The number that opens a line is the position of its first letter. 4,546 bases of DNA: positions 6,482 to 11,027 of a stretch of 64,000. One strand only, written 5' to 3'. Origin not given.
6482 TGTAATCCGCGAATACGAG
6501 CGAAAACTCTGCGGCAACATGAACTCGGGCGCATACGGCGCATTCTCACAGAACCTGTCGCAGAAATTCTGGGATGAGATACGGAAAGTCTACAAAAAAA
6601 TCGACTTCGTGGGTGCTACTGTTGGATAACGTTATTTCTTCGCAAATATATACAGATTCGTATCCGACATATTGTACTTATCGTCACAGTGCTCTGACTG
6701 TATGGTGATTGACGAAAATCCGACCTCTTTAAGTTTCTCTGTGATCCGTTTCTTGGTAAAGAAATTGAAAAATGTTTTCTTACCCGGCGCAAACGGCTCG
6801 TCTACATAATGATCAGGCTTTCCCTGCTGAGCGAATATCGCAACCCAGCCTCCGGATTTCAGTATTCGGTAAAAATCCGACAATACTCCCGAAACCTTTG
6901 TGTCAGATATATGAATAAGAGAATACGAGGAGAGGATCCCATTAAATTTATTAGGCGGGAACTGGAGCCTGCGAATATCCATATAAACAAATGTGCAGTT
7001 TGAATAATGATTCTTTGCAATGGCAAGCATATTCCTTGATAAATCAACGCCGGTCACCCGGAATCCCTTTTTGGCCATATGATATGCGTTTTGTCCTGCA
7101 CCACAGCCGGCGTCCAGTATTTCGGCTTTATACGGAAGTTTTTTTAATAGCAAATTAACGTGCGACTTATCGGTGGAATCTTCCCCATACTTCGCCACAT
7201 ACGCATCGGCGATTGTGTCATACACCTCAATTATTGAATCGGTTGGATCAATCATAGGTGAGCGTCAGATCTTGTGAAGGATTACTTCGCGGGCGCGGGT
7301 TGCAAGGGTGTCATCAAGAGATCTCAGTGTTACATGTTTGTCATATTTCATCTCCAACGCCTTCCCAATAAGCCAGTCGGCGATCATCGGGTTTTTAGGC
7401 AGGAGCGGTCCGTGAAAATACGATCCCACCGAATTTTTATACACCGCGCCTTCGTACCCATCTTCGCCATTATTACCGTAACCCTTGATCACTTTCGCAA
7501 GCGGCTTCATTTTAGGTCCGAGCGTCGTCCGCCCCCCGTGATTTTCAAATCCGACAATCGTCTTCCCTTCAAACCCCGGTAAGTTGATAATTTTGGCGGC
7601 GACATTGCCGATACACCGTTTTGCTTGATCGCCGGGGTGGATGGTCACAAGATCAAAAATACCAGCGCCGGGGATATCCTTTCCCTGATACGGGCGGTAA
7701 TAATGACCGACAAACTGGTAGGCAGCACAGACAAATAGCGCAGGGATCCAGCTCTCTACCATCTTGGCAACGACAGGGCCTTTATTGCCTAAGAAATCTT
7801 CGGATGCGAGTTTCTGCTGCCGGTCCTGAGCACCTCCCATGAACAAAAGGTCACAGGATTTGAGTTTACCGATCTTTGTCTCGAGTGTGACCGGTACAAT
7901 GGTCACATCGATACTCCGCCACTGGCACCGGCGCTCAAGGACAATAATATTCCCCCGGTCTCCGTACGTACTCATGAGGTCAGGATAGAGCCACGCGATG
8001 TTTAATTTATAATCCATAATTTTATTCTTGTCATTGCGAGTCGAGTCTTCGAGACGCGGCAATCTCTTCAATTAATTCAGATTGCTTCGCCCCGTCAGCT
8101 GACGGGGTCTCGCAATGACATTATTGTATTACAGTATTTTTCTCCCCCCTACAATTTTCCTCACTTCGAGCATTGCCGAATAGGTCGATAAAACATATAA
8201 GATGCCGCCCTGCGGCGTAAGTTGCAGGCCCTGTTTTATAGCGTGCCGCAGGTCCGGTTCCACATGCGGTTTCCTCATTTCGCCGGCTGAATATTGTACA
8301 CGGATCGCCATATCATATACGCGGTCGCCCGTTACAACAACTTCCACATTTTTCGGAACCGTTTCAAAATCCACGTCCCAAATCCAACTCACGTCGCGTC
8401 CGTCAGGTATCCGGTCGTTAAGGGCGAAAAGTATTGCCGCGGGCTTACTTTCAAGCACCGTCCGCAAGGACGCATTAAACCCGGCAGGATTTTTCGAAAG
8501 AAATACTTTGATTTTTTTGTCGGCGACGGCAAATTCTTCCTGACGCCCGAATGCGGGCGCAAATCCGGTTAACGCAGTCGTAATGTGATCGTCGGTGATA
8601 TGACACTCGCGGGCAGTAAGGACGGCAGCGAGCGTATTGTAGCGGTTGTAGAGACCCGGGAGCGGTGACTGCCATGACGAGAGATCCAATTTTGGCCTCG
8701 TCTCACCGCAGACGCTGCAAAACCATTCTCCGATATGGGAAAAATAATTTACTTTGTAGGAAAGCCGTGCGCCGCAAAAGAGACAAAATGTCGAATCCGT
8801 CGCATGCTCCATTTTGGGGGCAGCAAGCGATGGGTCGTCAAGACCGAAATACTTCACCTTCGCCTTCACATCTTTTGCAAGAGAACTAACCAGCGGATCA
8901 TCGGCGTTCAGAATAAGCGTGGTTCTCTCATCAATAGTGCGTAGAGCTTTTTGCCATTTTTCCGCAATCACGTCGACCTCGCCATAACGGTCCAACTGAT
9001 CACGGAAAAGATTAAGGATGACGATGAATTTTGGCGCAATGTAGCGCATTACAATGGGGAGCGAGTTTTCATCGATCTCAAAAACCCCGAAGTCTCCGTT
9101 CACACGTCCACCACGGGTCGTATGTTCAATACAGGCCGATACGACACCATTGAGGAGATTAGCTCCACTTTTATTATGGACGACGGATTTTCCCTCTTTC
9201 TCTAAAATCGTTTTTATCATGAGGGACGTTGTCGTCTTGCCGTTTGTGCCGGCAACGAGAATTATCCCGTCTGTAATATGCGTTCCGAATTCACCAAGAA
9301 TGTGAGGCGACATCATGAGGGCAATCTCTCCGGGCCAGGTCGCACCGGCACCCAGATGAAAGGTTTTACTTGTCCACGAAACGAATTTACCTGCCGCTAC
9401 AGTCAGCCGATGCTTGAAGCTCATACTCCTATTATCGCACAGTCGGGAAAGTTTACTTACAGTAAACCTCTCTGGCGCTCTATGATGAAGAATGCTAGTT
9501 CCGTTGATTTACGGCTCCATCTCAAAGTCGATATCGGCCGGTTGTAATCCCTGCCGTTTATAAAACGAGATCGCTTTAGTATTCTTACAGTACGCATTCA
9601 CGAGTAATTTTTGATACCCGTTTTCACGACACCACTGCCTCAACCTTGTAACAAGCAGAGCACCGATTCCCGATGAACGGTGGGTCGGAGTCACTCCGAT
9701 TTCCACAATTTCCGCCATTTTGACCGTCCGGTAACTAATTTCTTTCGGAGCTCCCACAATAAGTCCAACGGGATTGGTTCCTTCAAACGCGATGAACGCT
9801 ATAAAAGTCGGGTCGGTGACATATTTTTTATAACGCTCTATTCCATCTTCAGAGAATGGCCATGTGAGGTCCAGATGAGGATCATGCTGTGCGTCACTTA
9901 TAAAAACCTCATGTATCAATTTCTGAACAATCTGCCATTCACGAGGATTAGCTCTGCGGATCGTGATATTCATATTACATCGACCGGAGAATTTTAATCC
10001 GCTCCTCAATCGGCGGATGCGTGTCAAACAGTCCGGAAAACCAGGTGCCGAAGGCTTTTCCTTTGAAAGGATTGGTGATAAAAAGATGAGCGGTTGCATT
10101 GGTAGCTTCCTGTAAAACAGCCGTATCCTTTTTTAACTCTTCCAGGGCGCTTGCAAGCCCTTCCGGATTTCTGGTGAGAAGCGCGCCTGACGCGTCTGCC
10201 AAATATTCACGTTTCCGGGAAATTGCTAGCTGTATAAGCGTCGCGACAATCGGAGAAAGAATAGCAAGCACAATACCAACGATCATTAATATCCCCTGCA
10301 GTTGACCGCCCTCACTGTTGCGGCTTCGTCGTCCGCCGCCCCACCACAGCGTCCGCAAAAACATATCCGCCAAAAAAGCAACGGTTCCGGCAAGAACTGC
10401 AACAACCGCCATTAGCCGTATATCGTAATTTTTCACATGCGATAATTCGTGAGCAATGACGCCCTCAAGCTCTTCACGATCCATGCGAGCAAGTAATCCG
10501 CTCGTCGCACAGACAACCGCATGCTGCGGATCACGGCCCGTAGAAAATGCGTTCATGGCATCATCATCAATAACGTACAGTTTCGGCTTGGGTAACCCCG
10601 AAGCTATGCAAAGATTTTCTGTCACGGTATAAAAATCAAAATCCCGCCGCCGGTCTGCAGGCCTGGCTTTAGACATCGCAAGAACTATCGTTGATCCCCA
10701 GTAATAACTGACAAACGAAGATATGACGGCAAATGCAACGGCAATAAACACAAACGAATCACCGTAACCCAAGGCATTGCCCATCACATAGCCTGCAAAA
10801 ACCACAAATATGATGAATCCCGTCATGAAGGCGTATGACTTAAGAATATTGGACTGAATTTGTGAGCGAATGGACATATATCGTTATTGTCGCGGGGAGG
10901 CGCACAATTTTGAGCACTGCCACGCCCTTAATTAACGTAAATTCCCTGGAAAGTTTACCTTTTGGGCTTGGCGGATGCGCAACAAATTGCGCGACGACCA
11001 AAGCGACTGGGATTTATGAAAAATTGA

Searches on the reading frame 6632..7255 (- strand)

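Call 62: search_protein_families(library=pfam, proteins=[window:6632-7255:-], max_evalue=0.00001)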
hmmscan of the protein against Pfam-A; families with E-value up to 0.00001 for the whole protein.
window:6632-7255:- (207 aa): 8 families
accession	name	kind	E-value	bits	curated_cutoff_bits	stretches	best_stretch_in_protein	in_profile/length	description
PF13649.12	Methyltransf_25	-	5.1e-23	82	27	1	46-136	1-97/97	Methyltransferase domain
PF08241.18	Methyltransf_11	-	1.7e-20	73.9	21.2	1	47-140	1-95/95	Methyltransferase domain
PF13489.12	Methyltransf_23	-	6.8e-17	62.1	27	1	33-181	13-160/164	Methyltransferase domain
PF13847.12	Methyltransf_31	-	2e-13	50.7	27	1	44-140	5-109/145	Methyltransferase domain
PF08242.18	Methyltransf_12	-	4.3e-12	47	30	1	47-138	1-98/98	Methyltransferase domain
PF01209.24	Ubie_methyltran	-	6.4e-10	39.2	20.1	1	7-141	15-152/233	ubiE/COQ5 methyltransferase family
PF03848.20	TehB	-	9.9e-09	35.3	20.4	1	19-149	9-141/193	Tellurite resistance protein TehB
PF02353.26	CMAS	-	7.2e-06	25.9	27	1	31-143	49-167/273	Mycolic acid cyclopropane synthetase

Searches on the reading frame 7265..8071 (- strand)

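Call 62: search_protein_families(library=pfam, proteins=[window:7265-8071:-], max_evalue=0.00001)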
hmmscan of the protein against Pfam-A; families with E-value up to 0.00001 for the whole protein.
window:7265-8071:- (268 aa): 1 family
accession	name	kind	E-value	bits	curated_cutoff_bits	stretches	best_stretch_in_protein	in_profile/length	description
PF07685.20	GATase_3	-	3.7e-31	108.7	27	1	24-227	1-195/196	CobB/CobQ-like glutamine amidotransferase domain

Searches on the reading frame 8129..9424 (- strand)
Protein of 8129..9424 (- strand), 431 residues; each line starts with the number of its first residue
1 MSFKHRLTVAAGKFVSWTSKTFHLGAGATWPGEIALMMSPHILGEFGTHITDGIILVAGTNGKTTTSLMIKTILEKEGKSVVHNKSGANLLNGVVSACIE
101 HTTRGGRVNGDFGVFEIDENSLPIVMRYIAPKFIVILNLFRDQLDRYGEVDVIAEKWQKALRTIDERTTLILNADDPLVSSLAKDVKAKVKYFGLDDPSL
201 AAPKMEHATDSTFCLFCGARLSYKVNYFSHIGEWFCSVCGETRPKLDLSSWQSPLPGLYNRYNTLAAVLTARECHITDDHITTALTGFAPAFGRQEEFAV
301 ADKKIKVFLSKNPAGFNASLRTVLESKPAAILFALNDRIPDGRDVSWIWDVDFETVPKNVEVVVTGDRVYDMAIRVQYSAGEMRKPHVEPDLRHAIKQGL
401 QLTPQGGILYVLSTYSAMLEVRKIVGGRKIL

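Call 62: search_protein_families(library=pfam, proteins=[window:8129-9424:-], max_evalue=0.00001)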
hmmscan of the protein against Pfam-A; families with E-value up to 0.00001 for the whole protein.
window:8129-9424:- (431 aa): 2 families
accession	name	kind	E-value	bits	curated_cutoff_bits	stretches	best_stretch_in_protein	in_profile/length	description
PF08353.15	MurT_C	-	7.1e-30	103.7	25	1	309-418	1-110/110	MurT ligase C-terminal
PF08245.18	Mur_ligase_M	-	2.5e-17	64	24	1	57-270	1-199/200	Mur ligase middle domain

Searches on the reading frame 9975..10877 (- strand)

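Call 62: search_protein_families(library=pfam, proteins=[window:9975-10877:-], max_evalue=0.00001)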
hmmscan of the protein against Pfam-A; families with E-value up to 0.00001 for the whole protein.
window:9975-10877:- (300 aa): 1 family
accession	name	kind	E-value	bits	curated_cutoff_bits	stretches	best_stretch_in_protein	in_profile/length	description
PF01435.24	Peptidase_M48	-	5.9e-30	104.9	20.3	1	84-299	9-184/186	Peptidase family M48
